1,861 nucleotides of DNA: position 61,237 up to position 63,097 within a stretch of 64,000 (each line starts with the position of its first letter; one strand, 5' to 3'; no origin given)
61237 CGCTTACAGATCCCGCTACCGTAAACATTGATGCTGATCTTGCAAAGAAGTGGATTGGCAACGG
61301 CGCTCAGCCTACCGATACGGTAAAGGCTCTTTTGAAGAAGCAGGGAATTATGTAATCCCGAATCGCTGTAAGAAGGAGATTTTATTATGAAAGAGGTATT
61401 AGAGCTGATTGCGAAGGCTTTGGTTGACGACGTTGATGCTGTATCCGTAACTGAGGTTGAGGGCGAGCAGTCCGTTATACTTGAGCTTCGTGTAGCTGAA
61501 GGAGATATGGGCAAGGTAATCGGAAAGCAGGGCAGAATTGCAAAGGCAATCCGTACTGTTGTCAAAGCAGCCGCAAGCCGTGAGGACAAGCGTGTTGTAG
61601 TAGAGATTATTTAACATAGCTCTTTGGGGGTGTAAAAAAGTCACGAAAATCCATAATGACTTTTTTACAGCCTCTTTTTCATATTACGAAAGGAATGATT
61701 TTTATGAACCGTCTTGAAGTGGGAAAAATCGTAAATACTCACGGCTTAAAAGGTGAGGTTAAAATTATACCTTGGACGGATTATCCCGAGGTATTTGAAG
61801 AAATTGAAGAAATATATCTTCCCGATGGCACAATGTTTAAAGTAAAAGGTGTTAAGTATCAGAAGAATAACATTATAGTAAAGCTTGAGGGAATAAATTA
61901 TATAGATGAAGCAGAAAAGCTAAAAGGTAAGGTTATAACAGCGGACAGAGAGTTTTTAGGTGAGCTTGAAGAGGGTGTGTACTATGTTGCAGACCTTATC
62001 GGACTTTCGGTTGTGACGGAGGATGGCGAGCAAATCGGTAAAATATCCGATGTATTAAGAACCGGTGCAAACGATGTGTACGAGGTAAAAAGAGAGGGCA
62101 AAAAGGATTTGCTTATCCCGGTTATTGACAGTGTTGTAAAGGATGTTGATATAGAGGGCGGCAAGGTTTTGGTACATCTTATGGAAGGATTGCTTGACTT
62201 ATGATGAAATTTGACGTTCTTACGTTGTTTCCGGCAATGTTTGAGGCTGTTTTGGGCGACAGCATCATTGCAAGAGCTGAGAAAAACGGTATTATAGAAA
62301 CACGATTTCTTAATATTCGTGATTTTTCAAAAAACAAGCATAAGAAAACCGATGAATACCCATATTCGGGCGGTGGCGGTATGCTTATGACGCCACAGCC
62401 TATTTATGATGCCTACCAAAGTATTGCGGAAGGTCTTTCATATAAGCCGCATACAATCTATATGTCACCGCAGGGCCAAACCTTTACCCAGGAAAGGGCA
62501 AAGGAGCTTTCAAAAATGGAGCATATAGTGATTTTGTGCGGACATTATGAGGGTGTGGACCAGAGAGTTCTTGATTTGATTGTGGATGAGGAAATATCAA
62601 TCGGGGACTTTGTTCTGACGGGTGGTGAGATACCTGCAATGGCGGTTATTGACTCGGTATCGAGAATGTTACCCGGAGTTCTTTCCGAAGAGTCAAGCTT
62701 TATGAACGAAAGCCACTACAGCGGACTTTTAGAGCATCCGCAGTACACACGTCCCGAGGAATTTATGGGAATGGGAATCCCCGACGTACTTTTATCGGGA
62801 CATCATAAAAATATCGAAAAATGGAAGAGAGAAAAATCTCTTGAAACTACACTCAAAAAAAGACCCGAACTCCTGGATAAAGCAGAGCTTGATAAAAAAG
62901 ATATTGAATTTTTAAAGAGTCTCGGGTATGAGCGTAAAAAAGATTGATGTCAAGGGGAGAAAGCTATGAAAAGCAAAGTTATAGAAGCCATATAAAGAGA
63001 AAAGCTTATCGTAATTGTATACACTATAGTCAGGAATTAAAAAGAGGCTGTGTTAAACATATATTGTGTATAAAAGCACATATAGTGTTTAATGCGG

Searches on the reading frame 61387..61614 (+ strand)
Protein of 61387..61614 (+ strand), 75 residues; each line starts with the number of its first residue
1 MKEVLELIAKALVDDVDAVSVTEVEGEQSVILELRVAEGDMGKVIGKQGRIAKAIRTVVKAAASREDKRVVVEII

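Call 56: find_encoding_contigs(protein=window:61387-61614:+, flank=10000, max_places=10)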
Protein window:61387-61614:+ (75 aa): 23 contigs read that carry it; 10 places shown.
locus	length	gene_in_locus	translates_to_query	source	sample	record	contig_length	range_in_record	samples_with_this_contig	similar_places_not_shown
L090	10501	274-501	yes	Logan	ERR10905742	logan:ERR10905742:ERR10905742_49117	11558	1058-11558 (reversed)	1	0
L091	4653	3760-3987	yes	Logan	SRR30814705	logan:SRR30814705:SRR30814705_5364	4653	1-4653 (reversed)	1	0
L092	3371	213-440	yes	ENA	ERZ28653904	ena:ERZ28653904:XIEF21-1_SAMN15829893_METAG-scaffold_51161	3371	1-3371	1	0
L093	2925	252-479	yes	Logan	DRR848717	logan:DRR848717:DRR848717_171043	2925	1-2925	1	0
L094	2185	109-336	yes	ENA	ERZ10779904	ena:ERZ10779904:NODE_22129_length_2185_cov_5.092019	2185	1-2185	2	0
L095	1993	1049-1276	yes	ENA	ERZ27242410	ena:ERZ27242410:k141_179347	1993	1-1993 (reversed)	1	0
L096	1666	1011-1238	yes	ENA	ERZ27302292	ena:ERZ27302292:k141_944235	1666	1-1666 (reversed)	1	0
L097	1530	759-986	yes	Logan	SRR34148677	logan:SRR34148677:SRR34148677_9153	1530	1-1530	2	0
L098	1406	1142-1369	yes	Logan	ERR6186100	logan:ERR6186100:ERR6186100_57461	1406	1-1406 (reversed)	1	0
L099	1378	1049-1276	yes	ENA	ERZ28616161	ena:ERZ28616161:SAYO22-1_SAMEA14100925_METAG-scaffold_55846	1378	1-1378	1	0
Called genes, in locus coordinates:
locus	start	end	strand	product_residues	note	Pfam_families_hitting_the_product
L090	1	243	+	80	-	PF00886:Ribosomal_S16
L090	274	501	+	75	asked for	PF13083:KH_KhpA-B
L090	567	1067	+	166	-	PF01782:RimM, PF05239:PRC, PF24986:PRC_RimM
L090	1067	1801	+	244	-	PF01746:tRNA_m1G_MT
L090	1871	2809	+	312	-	PF00370:FGGY_N, PF00480:ROK, PF01869:BcrAD_BadFG (faint)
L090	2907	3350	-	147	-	PF03780:Asp23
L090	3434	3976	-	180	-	PF12685:SpoIIIAH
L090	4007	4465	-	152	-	-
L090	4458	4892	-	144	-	-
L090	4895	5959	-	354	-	PF09546:Spore_III_AE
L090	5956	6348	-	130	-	PF06686:SpoIIIAC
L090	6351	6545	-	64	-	PF06686:SpoIIIAC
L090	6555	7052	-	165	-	PF09548:Spore_III_AB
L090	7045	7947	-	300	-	PF19568:Spore_III_AA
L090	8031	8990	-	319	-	PF08486:SpoIID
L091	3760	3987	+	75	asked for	PF13083:KH_KhpA-B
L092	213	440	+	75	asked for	PF13083:KH_KhpA-B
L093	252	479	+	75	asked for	PF13083:KH_KhpA-B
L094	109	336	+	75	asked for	PF13083:KH_KhpA-B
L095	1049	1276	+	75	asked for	PF13083:KH_KhpA-B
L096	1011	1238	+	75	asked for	PF13083:KH_KhpA-B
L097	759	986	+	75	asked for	PF13083:KH_KhpA-B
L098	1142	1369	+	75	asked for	PF13083:KH_KhpA-B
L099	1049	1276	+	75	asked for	PF13083:KH_KhpA-B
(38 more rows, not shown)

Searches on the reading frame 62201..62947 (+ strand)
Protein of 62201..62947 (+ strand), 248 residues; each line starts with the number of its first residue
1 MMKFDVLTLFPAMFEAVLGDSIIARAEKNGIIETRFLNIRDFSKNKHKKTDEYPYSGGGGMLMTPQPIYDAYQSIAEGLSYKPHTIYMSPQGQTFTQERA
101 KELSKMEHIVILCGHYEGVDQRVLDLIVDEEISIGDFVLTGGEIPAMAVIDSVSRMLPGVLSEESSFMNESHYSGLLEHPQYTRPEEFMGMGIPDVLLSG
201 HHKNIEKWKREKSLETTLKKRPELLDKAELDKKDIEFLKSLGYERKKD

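Call 57: find_encoding_contigs(protein=window:62201-62947:+, flank=10000, max_places=6)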
Protein window:62201-62947:+ (248 aa): no gene with exactly this product is on record in the collection.
